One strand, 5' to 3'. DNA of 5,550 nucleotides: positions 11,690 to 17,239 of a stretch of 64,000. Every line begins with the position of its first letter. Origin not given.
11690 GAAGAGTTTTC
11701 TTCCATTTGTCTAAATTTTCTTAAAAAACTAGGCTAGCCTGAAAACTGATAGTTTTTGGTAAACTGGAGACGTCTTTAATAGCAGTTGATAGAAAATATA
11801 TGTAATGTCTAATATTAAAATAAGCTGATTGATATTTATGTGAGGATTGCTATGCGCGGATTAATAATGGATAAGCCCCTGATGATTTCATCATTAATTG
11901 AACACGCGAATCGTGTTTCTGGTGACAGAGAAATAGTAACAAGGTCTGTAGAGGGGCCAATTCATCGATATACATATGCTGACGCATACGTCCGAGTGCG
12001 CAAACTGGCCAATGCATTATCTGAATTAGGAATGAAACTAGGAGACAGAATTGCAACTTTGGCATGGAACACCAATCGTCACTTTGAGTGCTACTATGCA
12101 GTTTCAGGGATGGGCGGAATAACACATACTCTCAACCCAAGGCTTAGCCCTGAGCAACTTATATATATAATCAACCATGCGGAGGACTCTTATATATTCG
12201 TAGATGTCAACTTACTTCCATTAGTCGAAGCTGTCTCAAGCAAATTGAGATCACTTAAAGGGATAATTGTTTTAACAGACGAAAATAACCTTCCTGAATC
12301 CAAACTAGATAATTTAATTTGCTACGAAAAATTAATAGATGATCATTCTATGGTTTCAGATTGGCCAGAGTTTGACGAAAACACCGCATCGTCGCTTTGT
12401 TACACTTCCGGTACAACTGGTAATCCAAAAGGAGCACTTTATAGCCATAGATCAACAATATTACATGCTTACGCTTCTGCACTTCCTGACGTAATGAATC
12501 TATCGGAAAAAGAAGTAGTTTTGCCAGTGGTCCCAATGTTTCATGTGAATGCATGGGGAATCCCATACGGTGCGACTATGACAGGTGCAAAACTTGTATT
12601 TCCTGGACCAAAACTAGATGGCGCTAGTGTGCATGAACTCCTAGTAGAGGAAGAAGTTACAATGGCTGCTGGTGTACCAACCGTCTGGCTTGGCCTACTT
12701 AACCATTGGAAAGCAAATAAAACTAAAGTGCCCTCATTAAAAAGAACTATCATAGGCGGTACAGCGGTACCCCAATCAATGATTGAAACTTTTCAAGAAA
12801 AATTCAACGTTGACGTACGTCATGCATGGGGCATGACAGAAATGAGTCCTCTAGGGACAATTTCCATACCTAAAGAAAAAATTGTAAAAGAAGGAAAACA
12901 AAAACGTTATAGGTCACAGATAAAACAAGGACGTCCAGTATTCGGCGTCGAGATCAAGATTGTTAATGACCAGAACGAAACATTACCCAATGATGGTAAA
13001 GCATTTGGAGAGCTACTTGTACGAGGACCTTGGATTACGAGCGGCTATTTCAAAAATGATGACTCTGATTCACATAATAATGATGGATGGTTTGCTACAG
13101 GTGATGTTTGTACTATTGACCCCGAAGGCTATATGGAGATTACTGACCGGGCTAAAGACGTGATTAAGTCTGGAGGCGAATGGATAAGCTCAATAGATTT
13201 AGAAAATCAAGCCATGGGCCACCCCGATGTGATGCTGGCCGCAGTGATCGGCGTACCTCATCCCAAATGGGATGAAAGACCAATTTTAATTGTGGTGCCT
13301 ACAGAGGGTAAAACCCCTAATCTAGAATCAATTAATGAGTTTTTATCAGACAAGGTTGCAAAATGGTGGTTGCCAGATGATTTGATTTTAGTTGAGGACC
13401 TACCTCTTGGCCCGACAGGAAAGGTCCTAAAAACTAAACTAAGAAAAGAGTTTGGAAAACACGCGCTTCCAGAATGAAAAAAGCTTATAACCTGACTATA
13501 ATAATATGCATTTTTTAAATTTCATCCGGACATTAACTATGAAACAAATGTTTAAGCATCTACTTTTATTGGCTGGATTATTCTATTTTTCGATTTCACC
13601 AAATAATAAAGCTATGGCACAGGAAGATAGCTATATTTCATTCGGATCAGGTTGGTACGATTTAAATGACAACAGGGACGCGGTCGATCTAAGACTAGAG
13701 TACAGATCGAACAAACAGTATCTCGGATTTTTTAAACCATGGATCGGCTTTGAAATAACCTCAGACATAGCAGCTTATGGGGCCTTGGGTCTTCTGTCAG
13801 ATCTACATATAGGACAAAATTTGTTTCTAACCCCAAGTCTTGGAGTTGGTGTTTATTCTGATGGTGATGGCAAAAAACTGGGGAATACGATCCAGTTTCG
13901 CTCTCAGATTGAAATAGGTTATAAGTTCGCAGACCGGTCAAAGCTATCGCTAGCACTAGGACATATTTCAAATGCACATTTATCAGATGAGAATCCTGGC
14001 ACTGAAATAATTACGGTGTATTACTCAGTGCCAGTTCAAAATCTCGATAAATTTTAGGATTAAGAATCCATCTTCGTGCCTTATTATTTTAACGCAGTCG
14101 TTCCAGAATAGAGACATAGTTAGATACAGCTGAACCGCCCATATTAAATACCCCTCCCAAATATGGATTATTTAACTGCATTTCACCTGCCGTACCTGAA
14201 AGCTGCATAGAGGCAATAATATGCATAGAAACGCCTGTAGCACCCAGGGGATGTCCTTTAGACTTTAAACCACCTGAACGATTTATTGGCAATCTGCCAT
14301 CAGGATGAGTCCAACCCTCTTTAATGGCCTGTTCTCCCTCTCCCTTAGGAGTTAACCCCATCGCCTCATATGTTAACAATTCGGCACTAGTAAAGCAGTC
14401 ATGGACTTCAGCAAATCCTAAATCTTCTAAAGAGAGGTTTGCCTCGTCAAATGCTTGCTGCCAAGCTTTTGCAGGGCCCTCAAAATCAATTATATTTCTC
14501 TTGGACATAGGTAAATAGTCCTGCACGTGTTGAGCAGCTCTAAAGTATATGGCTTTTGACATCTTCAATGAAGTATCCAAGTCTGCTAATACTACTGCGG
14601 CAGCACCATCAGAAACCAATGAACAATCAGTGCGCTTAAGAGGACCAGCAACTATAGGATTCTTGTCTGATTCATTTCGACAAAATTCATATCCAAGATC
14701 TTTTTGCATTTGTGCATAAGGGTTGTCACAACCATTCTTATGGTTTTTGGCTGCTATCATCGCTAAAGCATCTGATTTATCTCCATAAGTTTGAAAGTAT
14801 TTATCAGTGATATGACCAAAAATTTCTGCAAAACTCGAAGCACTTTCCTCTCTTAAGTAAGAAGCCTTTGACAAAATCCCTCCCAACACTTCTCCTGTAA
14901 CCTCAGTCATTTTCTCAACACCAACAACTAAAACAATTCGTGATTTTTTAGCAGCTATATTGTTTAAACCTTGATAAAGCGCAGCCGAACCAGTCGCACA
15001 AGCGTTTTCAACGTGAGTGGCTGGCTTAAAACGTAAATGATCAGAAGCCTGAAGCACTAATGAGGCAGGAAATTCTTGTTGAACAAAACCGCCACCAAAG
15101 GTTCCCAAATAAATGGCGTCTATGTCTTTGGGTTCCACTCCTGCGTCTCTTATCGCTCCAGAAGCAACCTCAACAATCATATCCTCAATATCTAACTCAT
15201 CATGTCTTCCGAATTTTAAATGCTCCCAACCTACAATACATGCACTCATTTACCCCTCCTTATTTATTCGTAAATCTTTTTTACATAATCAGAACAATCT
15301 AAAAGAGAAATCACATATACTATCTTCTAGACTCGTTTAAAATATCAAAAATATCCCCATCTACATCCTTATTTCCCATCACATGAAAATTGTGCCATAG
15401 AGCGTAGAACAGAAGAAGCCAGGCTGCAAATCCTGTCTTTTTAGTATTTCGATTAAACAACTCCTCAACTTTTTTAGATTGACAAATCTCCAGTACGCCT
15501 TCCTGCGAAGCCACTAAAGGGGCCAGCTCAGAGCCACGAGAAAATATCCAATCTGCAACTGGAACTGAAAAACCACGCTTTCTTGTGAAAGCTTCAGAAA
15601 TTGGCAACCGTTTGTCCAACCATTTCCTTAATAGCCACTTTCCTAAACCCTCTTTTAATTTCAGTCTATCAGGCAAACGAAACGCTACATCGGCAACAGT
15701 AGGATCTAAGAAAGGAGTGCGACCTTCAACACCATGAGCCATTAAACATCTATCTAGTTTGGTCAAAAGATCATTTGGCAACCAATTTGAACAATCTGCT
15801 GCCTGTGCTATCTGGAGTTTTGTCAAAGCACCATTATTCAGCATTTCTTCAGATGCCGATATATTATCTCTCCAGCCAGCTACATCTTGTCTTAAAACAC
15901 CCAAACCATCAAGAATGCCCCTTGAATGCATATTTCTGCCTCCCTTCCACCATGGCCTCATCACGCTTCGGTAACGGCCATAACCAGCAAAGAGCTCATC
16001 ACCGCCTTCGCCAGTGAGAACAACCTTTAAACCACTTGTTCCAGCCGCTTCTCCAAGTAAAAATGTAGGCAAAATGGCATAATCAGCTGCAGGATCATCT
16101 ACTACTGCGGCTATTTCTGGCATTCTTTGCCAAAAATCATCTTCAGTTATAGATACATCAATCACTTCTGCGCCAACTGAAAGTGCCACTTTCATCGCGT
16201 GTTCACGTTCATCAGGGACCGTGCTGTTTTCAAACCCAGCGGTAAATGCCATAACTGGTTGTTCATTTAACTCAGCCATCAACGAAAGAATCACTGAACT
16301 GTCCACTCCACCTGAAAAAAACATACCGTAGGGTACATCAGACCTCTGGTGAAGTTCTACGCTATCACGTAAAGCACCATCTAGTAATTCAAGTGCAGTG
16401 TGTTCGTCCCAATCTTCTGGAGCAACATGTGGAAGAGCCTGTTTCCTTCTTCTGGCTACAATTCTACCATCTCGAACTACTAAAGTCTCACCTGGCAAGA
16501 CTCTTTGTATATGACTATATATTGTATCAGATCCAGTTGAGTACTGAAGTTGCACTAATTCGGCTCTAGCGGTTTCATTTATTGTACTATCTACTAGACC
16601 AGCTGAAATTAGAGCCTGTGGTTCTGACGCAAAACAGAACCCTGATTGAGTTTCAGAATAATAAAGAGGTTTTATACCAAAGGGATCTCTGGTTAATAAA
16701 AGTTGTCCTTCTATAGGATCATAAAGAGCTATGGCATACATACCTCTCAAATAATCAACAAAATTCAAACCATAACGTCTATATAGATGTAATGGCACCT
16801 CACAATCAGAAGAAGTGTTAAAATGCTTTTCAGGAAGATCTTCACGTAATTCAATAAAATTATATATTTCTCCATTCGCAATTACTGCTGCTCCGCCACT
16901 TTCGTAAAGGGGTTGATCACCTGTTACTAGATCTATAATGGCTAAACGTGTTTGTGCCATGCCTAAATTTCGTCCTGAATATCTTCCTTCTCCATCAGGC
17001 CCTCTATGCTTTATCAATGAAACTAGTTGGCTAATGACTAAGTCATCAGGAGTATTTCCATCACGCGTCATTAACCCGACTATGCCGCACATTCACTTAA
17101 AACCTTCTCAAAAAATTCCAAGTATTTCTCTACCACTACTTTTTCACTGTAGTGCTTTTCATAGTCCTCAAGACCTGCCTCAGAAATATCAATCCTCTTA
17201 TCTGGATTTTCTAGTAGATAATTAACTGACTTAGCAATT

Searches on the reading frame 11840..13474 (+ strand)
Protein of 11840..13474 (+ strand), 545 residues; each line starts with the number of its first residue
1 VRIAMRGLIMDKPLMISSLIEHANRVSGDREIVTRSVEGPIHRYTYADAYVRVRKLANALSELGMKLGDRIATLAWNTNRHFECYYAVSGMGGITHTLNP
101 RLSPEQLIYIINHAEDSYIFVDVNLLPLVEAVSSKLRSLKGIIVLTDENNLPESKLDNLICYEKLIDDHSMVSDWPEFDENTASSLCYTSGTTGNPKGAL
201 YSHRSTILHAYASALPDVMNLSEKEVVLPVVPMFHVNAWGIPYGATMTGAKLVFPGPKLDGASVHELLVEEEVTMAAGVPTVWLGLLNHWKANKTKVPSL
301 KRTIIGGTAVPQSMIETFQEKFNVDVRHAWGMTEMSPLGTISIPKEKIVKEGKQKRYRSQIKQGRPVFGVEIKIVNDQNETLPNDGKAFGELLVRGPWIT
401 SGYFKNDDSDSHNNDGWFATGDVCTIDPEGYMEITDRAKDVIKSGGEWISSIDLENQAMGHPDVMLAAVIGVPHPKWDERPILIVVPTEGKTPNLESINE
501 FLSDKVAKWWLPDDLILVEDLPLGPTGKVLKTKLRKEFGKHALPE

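Call 11: search_protein_families(library=pfam, proteins=[window:11840-13474:+], max_evalue=1e-8)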
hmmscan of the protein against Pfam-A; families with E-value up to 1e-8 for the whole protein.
window:11840-13474:+ (545 aa): 2 families
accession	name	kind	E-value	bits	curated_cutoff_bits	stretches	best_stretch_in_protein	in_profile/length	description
PF00501.34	AMP-binding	-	7.7e-79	265.7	29.9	1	21-404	2-384/384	AMP-binding enzyme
PF13193.12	AMP-binding_C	-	3.5e-14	53.9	24.5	1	454-528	2-76/76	AMP-binding enzyme C-terminal domain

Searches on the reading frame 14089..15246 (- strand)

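Call 10: search_protein_families(library=pfam, proteins=[window:14089-15246:-], max_evalue=1e-8)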
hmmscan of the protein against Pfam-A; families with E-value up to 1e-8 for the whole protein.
window:14089-15246:- (385 aa): 3 families
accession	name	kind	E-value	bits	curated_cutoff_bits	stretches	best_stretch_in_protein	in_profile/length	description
PF22691.2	Thiolase_C_1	-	1e-36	126.3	28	1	248-383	10-144/144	Thiolase C-terminal domain-like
PF00108.29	Thiolase_N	-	4.1e-23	82.5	26.4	1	11-221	10-257/260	Thiolase, N-terminal domain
PF02803.24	Thiolase_C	-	1.4e-09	38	27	1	256-349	22-99/123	Thiolase, C-terminal domain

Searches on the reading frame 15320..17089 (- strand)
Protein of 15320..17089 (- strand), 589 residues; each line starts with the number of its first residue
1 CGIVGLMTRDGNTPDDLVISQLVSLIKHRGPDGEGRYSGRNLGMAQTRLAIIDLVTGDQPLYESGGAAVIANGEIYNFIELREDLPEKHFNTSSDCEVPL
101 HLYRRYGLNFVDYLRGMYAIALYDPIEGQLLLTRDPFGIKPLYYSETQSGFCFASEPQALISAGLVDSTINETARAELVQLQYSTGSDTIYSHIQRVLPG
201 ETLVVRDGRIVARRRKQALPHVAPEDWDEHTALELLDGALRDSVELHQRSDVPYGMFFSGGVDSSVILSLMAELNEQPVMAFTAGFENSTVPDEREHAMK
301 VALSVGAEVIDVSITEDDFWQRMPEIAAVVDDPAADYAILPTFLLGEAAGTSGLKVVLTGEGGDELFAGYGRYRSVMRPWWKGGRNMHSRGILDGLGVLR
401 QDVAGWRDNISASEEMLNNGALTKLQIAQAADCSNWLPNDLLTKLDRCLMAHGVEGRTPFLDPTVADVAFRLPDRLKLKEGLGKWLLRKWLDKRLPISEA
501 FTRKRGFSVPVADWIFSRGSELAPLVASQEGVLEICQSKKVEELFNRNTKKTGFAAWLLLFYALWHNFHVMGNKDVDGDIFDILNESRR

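Call 10: search_protein_families(library=pfam, proteins=[window:15320-17089:-], max_evalue=1e-8)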
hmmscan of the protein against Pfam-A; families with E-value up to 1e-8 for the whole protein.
window:15320-17089:- (589 aa): 3 families
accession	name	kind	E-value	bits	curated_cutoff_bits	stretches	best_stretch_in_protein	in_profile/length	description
PF00733.27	Asn_synthase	-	2.6e-75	254.7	21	1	236-566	2-353/354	Asparagine synthase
PF13537.11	GATase_7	-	1.9e-38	131.6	25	1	47-161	2-122/123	Glutamine amidotransferase domain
PF13522.11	GATase_6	-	4.6e-34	117.7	27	1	32-156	2-130/130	Glutamine amidotransferase domain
